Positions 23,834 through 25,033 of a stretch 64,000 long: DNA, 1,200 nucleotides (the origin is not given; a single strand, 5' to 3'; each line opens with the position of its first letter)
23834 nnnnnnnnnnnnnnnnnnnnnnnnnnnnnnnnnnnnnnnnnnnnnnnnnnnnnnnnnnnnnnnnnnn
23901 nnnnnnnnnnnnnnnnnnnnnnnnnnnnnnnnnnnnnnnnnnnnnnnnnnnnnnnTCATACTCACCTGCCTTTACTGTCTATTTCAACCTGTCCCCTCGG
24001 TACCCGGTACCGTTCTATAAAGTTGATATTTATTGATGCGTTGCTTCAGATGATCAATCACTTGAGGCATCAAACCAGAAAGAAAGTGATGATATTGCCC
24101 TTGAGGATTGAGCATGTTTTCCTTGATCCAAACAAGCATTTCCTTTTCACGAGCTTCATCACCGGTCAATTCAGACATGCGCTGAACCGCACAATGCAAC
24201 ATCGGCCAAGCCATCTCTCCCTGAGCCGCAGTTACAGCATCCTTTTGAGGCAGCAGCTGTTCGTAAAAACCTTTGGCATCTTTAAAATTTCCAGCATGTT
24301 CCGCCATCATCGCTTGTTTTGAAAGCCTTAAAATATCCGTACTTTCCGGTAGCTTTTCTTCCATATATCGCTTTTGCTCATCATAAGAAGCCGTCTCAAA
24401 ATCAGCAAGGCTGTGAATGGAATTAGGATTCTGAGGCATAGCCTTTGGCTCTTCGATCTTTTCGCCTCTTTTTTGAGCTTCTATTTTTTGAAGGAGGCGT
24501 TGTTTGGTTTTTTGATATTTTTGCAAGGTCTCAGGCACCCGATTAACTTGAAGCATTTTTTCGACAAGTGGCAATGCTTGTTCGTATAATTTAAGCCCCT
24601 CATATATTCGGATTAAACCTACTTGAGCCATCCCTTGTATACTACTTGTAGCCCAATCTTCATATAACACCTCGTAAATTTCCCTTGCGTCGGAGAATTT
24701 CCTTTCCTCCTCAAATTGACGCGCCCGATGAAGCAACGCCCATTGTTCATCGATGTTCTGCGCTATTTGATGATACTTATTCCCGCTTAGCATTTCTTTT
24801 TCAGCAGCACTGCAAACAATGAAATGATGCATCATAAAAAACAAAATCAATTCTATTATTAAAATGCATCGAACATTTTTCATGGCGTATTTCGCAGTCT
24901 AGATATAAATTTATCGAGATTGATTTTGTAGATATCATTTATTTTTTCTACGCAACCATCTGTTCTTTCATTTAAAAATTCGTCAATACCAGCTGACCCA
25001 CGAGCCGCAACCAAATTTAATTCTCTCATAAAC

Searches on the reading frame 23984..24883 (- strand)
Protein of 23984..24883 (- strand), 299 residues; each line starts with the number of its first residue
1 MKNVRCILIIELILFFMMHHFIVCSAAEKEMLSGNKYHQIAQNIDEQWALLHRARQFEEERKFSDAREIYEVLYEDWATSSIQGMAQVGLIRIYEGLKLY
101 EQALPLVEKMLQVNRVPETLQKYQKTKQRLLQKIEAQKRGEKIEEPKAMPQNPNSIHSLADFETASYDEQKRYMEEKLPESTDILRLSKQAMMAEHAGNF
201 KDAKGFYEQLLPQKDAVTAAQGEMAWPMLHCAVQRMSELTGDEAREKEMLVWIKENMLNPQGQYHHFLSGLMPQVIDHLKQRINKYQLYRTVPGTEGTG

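Call 55: find_encoding_contigs(protein=window:23984-24883:-, flank=10000, max_places=1)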
Protein window:23984-24883:- (299 aa): 3 contigs read that carry it; 1 place shown.
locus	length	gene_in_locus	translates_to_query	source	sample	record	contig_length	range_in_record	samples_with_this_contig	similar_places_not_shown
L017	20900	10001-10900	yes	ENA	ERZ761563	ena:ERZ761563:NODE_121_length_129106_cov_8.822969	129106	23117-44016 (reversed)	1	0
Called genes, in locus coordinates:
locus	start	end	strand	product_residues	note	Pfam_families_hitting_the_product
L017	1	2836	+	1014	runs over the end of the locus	PF02463:SMC_N, PF13175:AAA_15 (weak), PF13476:AAA_23, PF13304:AAA_21 (weak)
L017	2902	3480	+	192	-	PF25062:ARM_TT21_N (faint), PF07719:TPR_2 (faint), PF13181:TPR_8 (faint), PF13424:TPR_12 (faint), PF13371:TPR_9 (weak), PF14559:TPR_19, PF00515:TPR_1 (weak), PF13432:TPR_16 (weak), +4 more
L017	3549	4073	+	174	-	-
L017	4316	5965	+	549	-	-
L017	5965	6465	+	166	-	PF07719:TPR_2 (faint)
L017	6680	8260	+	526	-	-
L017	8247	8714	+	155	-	PF07719:TPR_2 (faint)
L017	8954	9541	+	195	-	PF01797:Y1_Tnp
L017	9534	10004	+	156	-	-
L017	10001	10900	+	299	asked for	-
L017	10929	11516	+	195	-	PF01797:Y1_Tnp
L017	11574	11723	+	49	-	-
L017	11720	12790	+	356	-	PF24575:TPR_Slam (faint), PF13176:TPR_7 (faint), PF13424:TPR_12 (faint)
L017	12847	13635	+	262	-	PF00072:Response_reg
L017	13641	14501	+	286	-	PF00571:CBS (weak), PF07238:PilZ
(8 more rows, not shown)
